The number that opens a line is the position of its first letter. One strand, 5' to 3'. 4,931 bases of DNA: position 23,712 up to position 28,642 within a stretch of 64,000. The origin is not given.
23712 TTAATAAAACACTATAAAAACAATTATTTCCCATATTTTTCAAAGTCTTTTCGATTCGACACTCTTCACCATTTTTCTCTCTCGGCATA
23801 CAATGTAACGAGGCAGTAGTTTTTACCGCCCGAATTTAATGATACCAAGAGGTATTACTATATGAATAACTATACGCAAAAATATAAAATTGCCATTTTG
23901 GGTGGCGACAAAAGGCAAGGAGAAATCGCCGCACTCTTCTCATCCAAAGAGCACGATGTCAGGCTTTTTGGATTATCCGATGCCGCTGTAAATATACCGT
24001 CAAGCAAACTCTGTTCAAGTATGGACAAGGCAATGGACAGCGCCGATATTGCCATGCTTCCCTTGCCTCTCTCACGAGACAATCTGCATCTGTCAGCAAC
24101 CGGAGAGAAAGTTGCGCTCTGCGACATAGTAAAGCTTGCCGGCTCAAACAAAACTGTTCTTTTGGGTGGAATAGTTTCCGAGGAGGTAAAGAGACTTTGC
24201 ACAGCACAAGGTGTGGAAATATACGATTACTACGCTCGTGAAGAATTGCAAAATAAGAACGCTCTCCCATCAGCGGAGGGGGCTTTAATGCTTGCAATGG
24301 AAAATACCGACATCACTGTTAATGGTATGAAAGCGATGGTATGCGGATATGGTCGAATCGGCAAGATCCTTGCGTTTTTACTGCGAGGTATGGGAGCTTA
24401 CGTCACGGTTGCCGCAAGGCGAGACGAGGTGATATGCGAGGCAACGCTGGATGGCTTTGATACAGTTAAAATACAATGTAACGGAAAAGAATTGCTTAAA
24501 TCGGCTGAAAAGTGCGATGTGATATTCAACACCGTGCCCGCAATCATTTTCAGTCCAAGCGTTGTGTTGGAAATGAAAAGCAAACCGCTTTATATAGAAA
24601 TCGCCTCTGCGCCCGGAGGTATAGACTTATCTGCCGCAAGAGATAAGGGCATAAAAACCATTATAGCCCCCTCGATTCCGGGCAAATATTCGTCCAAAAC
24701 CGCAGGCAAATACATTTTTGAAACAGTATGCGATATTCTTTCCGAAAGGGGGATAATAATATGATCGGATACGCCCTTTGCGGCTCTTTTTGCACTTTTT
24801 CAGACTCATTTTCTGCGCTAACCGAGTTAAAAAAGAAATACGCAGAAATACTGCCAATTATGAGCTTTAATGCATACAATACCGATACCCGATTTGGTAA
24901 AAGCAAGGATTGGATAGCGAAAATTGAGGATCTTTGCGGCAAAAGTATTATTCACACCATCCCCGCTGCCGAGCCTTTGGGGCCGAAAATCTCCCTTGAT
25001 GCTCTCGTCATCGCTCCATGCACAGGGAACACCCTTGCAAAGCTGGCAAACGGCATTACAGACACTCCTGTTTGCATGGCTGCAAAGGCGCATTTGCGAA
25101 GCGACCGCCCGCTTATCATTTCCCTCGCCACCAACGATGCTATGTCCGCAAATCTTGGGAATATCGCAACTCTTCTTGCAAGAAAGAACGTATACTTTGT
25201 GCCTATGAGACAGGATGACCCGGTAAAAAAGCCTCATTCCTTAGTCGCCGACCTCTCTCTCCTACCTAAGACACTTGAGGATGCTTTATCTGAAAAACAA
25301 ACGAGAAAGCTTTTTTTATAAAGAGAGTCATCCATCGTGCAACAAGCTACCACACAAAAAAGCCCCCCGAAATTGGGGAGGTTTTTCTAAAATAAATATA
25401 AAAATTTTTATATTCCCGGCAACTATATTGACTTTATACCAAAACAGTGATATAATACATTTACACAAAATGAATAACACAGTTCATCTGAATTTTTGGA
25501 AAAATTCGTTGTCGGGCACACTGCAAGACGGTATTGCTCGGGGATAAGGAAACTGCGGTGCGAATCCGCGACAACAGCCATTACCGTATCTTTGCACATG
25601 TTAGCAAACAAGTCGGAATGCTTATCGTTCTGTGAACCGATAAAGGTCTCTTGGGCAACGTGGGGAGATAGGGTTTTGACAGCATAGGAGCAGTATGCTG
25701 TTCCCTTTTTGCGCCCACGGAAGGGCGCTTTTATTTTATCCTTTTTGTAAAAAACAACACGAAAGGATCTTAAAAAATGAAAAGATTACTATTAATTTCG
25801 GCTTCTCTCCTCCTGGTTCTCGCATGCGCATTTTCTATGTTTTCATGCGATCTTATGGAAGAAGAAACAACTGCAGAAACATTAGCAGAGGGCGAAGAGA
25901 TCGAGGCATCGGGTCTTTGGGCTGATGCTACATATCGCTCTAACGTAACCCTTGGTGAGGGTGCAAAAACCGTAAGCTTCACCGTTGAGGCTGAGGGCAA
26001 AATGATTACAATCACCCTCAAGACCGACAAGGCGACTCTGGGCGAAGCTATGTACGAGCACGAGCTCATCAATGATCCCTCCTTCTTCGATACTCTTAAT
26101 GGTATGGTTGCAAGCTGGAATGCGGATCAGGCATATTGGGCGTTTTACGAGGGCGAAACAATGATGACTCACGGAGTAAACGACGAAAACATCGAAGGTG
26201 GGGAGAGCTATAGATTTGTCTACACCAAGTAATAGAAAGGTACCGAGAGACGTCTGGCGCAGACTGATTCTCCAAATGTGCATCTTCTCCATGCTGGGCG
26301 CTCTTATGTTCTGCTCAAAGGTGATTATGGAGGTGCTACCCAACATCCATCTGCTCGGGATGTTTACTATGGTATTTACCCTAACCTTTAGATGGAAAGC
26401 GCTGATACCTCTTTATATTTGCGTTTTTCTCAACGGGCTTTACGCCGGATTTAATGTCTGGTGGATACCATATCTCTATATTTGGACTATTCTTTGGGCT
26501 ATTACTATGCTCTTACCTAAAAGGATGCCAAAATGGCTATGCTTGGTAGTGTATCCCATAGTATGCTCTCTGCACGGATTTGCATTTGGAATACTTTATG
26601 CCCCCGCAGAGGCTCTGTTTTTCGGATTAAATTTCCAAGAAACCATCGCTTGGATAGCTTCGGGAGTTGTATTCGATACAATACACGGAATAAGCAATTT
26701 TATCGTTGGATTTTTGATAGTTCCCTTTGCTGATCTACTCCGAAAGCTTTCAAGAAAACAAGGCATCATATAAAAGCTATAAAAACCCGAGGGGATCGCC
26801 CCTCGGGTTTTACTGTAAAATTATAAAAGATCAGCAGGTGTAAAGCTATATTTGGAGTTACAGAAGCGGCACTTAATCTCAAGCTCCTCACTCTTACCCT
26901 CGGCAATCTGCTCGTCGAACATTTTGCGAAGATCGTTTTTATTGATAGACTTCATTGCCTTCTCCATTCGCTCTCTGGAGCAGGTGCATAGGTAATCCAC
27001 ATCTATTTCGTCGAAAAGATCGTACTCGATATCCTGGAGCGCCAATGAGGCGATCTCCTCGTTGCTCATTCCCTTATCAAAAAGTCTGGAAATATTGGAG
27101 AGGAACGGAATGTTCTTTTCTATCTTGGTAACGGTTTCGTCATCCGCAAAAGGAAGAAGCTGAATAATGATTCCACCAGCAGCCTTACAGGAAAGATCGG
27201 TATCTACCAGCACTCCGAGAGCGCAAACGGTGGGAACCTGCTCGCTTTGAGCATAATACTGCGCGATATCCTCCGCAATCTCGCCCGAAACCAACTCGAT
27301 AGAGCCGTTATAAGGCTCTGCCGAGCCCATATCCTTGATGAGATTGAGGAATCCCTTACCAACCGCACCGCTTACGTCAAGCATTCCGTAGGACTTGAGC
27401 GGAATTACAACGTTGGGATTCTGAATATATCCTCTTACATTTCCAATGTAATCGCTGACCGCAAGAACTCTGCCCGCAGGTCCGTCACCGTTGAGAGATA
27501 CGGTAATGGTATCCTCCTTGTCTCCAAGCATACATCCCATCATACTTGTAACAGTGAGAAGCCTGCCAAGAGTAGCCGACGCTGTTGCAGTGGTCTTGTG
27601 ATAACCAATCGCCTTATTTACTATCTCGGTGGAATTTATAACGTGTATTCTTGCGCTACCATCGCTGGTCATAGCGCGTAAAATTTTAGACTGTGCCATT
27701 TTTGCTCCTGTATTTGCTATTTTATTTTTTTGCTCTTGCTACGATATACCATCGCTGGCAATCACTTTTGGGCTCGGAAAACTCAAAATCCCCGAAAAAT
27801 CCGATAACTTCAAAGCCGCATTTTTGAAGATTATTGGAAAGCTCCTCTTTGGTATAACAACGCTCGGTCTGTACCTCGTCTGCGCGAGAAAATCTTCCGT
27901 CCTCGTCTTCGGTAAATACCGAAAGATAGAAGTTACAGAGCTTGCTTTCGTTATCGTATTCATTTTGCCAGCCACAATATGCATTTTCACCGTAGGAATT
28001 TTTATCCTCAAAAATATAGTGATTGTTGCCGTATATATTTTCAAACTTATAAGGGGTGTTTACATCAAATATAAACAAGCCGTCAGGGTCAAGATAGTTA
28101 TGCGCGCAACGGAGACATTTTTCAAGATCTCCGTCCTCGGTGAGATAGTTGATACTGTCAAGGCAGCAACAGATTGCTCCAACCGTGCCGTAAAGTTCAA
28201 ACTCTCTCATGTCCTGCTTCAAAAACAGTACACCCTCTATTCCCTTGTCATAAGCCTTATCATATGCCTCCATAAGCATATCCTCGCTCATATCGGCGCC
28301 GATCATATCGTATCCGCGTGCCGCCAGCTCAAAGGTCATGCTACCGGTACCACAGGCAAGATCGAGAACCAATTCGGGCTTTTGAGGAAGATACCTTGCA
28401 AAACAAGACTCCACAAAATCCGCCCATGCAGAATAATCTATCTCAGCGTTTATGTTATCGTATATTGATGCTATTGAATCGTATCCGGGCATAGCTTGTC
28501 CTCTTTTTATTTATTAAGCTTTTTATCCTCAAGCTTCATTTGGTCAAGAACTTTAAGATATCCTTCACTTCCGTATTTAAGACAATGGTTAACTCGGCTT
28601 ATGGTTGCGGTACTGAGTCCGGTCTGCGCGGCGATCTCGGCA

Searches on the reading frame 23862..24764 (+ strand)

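Call 80: search_protein_families(library=pfam, proteins=[window:23862-24764:+], max_evalue=1e-10)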
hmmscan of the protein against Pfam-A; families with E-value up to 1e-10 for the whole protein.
window:23862-24764:+ (300 aa): 1 family
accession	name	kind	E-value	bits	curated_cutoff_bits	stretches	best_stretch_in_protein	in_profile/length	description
PF16924.11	DpaA_N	-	7.8e-21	74.8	29.2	1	9-124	1-116/116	Dipicolinate synthase subunit A N-terminal domain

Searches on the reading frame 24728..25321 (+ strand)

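Call 80: search_protein_families(library=pfam, proteins=[window:24728-25321:+], max_evalue=1e-10)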
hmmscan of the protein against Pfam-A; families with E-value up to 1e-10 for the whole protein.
window:24728-25321:+ (197 aa): 1 family
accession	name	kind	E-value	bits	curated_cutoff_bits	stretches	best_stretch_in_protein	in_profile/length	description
PF02441.25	Flavoprotein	-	3.2e-28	98.8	22.7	1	13-169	3-142/162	Flavoprotein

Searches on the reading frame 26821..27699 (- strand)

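Call 81: search_protein_families(library=pfam, proteins=[window:26821-27699:-], max_evalue=1e-10)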
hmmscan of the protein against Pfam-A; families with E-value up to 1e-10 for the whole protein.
window:26821-27699:- (292 aa): 1 family
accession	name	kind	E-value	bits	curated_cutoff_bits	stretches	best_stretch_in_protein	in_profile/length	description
PF01430.24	HSP33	-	2e-86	290.2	21.4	1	5-287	2-273/273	Hsp33 protein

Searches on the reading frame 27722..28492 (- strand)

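Call 81: search_protein_families(library=pfam, proteins=[window:27722-28492:-], max_evalue=1e-10)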
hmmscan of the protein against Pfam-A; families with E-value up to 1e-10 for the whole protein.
window:27722-28492:- (256 aa): 3 families
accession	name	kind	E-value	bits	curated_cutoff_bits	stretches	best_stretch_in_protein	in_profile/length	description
PF13649.12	Methyltransf_25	-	3.5e-16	60.1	27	1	42-138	1-97/97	Methyltransferase domain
PF13847.12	Methyltransf_31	-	2e-13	50.7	27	1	42-145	7-113/145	Methyltransferase domain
PF01209.24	Ubie_methyltran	-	1.3e-11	44.7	20.1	1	4-100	13-112/233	ubiE/COQ5 methyltransferase family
